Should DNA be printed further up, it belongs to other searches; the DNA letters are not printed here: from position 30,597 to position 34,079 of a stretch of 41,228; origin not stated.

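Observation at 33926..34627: Met/Gly/His-rich beta-propeller-like protein translationally coupled to cusA: candidate novel periplasmic Cu(I)/Ag(I) chaperone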

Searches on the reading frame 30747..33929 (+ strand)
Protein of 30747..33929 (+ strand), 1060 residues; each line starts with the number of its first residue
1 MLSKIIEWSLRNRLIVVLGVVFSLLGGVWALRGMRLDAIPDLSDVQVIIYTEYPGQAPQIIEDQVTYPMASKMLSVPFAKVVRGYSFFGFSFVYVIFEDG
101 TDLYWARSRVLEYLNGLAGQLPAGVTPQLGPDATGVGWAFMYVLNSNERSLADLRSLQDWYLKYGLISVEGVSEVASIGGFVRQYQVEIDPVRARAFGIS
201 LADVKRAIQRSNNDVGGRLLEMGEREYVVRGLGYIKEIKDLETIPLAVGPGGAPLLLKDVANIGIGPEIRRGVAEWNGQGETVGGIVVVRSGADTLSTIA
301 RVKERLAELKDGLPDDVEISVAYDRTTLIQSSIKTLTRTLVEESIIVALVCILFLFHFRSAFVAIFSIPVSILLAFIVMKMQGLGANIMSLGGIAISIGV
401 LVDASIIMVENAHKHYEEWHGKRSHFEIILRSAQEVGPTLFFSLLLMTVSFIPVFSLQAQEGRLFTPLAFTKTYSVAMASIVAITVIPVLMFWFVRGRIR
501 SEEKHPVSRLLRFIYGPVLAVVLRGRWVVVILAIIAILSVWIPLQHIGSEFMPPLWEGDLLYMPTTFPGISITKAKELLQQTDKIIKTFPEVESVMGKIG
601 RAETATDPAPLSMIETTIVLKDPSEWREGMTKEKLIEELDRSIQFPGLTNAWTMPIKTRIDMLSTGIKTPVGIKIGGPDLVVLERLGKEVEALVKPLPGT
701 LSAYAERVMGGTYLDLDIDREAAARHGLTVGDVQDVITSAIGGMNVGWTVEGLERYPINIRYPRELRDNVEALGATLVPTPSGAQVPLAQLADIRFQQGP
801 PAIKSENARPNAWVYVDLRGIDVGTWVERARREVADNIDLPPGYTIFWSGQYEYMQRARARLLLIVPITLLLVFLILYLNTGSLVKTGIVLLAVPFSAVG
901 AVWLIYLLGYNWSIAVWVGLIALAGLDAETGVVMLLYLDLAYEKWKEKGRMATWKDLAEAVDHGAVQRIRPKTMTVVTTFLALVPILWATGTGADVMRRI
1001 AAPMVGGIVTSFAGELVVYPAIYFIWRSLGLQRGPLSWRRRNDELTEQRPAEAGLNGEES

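Call 3: search_protein_families(library=pfam, proteins=[window:30747-33929:+], max_evalue=1)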
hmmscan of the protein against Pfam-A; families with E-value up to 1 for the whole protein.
window:30747-33929:+ (1060 aa): 2 families
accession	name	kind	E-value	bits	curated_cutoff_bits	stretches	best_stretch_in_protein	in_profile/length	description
PF00873.25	ACR_tran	-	2.1e-216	721.4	28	1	5-1025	1-1019/1021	AcrB/AcrD/AcrF family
PF03176.21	MMPL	-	0.0011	18.4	20.5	2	856-916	139-199/333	MMPL family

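Call 35: search_solved_structures(query=window:30747-33929:+, max_evalue=1e-50, show_alignments=1)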
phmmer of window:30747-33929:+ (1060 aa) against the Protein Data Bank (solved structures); distinct sequences matched with E-value up to 1e-50: 76 (the best 60 are shown).
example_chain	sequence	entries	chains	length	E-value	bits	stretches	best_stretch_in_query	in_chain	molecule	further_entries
3t51_A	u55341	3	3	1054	0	1165.4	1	2-1025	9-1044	Cation efflux system protein CusA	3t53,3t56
3k07_A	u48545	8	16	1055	0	1165.4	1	2-1025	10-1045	Cation efflux system protein cusA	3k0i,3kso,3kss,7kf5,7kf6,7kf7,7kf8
3ne5_A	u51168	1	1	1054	0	1164.5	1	5-1025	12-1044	Cation efflux system protein cusA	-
4dop_A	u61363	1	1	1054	0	1162.5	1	2-1025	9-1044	Cation efflux system protein CusA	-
4dnr_A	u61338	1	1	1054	0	1161.7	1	2-1025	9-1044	Cation efflux system protein CusA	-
4dnt_A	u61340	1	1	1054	0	1161.5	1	2-1025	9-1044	Cation efflux system protein CusA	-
4k0e_A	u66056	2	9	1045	1.1e-164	553.1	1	3-1027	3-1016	Heavy metal cation tricomponent efflux pump ZneA(CzcA-like)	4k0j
5lq3_A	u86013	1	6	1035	1.2e-63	218.7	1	17-1025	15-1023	CmeB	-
5t0o_A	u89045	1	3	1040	1.3e-63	218.6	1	17-1025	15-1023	CmeB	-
7b8p_A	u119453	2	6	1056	7.8e-63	216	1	15-1026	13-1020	Efflux pump membrane transporter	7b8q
6ows_A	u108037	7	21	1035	8.7e-63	215.8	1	18-1026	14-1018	Efflux pump membrane transporter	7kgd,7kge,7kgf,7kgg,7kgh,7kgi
8gjj_B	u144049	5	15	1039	8.9e-63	215.8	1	17-1025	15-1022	Efflux pump membrane transporter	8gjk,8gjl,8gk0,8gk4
9lyq_B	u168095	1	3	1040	3.1e-60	207.3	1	17-1032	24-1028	Multidrug resistance protein MdtB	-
22xk_B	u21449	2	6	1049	2.2e-59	204.5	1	17-1023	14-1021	MexBYB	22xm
9j3d_J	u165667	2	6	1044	1.9e-58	201.4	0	20-492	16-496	Efflux pump membrane transporter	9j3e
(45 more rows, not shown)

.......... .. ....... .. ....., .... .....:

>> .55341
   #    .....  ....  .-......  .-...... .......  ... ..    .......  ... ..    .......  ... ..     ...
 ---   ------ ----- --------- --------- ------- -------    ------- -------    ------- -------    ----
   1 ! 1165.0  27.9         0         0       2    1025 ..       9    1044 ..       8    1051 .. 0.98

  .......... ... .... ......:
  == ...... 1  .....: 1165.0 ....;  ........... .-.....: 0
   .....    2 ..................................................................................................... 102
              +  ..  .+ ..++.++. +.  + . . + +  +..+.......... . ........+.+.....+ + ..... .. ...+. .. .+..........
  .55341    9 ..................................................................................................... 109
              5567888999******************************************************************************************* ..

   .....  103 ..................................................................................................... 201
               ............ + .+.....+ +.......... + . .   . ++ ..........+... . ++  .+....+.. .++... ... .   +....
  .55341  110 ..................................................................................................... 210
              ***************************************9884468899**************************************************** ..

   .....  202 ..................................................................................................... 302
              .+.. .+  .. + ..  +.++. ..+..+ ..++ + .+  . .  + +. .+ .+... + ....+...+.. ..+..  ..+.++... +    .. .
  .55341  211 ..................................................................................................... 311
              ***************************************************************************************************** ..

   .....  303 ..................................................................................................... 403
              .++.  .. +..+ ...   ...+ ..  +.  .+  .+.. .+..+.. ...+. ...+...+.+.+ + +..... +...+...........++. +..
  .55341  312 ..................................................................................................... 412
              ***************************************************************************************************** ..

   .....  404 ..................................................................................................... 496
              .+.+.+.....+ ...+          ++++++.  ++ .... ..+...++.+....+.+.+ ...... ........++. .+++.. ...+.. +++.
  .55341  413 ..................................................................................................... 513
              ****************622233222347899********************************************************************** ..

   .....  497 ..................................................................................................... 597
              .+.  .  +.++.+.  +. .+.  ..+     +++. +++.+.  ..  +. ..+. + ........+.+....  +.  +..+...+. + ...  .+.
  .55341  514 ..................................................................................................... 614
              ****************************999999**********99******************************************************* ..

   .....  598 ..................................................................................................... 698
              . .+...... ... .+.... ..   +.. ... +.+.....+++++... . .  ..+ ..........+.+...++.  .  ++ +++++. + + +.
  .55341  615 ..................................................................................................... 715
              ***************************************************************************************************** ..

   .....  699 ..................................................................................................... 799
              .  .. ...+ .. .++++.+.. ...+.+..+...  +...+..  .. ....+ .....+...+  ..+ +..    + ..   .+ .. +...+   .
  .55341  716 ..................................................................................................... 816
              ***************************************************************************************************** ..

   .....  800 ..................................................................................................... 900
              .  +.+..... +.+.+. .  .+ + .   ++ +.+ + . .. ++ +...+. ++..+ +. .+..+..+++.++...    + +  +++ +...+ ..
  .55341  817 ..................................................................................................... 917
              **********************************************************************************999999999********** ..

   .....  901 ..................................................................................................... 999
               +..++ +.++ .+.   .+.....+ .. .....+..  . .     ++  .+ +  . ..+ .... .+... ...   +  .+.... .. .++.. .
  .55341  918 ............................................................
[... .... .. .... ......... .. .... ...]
